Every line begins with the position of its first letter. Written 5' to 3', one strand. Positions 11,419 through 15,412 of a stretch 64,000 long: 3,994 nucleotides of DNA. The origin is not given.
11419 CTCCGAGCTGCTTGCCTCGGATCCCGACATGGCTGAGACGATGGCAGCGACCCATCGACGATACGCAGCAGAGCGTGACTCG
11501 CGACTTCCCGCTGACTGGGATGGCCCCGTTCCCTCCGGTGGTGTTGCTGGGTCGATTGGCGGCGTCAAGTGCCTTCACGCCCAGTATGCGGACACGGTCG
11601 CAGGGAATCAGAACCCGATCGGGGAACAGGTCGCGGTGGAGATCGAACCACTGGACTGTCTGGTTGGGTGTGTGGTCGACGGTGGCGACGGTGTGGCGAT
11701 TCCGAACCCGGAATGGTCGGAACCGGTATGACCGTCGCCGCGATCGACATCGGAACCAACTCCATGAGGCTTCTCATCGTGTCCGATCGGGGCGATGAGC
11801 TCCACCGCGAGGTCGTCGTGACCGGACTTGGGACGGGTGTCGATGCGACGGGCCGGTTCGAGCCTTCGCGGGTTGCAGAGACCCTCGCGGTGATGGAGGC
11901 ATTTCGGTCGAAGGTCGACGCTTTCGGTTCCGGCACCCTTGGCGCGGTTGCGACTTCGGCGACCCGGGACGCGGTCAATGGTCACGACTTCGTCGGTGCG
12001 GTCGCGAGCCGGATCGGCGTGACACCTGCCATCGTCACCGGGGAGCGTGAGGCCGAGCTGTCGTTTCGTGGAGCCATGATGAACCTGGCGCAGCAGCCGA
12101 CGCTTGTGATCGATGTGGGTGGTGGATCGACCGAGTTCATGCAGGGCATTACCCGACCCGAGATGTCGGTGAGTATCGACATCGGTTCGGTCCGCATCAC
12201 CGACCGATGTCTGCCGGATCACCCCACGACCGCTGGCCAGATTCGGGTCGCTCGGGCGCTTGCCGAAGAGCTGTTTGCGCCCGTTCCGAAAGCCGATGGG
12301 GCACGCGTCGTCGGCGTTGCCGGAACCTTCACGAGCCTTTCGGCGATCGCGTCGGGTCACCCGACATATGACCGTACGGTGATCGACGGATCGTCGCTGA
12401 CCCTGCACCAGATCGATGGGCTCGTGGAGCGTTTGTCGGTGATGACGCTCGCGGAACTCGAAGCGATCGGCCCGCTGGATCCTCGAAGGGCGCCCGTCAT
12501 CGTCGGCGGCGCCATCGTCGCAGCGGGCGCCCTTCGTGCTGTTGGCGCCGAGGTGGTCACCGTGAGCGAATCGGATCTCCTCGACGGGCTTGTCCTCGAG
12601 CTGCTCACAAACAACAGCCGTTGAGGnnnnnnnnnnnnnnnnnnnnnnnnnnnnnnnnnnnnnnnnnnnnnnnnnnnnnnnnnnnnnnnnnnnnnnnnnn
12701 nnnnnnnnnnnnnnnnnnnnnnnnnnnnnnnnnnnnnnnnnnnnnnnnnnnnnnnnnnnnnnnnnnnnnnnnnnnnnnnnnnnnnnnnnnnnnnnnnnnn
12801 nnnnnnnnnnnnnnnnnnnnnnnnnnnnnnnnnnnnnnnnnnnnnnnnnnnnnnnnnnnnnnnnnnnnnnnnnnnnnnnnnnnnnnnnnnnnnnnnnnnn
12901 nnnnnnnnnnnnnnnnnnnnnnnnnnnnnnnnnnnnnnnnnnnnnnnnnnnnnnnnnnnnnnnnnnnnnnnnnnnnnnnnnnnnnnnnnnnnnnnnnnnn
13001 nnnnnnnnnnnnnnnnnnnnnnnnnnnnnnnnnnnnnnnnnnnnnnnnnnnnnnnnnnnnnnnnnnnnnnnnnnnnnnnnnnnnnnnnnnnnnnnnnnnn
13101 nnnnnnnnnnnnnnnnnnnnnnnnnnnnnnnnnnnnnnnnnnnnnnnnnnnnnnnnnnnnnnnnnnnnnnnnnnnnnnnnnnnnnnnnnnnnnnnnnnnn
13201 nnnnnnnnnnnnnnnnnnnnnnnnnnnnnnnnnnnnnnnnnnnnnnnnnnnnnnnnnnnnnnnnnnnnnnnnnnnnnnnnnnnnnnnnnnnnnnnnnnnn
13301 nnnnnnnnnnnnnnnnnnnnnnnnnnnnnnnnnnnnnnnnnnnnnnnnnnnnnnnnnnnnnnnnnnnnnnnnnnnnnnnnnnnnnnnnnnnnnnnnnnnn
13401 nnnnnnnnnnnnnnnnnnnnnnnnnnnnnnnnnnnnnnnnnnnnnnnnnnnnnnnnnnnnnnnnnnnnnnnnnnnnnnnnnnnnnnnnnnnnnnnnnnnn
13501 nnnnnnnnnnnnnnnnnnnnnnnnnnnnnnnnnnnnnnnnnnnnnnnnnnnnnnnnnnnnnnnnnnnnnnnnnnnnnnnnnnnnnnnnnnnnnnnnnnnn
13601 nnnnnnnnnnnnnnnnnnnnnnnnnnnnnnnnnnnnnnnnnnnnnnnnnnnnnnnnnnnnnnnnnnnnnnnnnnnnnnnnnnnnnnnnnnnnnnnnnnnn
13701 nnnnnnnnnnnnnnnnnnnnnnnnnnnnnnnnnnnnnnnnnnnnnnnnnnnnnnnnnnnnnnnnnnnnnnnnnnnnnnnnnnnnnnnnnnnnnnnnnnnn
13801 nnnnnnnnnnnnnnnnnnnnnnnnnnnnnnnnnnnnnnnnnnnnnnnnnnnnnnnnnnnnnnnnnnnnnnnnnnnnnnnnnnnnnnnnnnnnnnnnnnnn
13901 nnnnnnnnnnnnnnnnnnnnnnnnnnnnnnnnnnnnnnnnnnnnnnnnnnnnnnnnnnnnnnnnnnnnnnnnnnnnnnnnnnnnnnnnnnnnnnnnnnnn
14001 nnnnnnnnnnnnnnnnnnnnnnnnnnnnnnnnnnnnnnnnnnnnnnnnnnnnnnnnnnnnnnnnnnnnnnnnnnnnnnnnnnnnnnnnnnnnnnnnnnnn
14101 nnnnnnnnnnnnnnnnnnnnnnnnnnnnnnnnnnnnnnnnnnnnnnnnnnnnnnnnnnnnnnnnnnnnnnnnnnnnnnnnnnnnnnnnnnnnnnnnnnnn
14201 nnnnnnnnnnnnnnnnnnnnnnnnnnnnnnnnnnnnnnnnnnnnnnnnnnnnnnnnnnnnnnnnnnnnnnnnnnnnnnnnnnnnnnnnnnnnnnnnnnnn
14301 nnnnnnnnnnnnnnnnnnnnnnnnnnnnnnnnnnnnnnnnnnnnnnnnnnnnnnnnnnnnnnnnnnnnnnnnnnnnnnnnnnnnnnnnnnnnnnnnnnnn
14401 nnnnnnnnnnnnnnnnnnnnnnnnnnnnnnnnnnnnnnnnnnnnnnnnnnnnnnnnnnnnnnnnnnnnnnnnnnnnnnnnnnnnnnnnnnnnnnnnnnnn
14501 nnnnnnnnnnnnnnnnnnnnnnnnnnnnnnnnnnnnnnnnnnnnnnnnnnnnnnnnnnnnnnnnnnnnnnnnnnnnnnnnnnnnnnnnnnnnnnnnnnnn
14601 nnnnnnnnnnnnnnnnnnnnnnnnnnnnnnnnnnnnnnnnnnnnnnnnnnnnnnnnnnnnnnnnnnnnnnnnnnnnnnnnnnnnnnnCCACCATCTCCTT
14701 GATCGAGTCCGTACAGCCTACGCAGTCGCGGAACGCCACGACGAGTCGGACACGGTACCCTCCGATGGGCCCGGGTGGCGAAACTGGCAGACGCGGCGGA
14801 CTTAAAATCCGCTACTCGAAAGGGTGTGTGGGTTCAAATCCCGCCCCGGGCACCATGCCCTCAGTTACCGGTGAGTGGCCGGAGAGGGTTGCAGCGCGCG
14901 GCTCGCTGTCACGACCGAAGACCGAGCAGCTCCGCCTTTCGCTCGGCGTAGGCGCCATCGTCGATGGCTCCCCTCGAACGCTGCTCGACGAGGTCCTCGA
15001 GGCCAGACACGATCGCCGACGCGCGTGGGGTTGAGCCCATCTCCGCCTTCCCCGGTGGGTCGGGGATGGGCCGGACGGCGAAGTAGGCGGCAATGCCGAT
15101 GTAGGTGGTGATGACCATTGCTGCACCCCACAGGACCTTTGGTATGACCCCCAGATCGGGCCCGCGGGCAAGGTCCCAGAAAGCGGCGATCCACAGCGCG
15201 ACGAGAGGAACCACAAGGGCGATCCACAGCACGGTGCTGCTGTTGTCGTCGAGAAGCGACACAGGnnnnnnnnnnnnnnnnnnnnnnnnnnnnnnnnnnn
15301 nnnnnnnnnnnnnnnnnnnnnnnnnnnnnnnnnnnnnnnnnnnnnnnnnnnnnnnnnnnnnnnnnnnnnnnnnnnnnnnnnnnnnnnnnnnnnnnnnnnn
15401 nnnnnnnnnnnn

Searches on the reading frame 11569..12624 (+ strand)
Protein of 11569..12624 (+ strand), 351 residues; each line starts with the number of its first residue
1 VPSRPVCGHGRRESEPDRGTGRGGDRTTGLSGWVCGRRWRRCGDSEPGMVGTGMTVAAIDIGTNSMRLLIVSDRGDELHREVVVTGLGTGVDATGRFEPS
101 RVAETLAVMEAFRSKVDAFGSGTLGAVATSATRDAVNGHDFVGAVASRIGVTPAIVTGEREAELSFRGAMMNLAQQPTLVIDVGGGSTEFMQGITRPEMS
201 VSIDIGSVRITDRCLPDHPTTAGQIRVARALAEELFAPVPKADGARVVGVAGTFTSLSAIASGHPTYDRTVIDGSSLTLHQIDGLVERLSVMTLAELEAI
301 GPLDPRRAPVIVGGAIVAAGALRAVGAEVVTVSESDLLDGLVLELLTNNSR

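Call 36: search_protein_families(library=pfam, proteins=[window:11569-12624:+], max_evalue=0.01)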
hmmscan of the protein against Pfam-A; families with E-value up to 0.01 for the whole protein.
window:11569-12624:+ (351 aa): 1 family
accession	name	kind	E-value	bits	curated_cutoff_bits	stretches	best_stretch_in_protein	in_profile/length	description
PF02541.22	Ppx-GppA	-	2.6e-50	171.9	27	1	78-347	13-283/285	Ppx/GppA phosphatase family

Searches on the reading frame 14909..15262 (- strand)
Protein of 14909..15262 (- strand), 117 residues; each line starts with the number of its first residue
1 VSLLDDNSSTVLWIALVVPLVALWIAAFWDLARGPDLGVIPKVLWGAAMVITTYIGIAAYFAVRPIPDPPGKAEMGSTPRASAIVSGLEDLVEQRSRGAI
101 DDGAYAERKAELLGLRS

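Call 35: search_protein_families(library=pfam, proteins=[window:14909-15262:-], max_evalue=0.01)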
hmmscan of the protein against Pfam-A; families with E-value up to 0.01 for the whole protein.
window:14909-15262:- (117 aa): 1 family
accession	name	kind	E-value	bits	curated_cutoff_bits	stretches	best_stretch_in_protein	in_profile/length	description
PF13396.11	PLDc_N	-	0.0086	16.5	23.3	0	22-64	1-41/42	Phospholipase_D-nuclease N-terminal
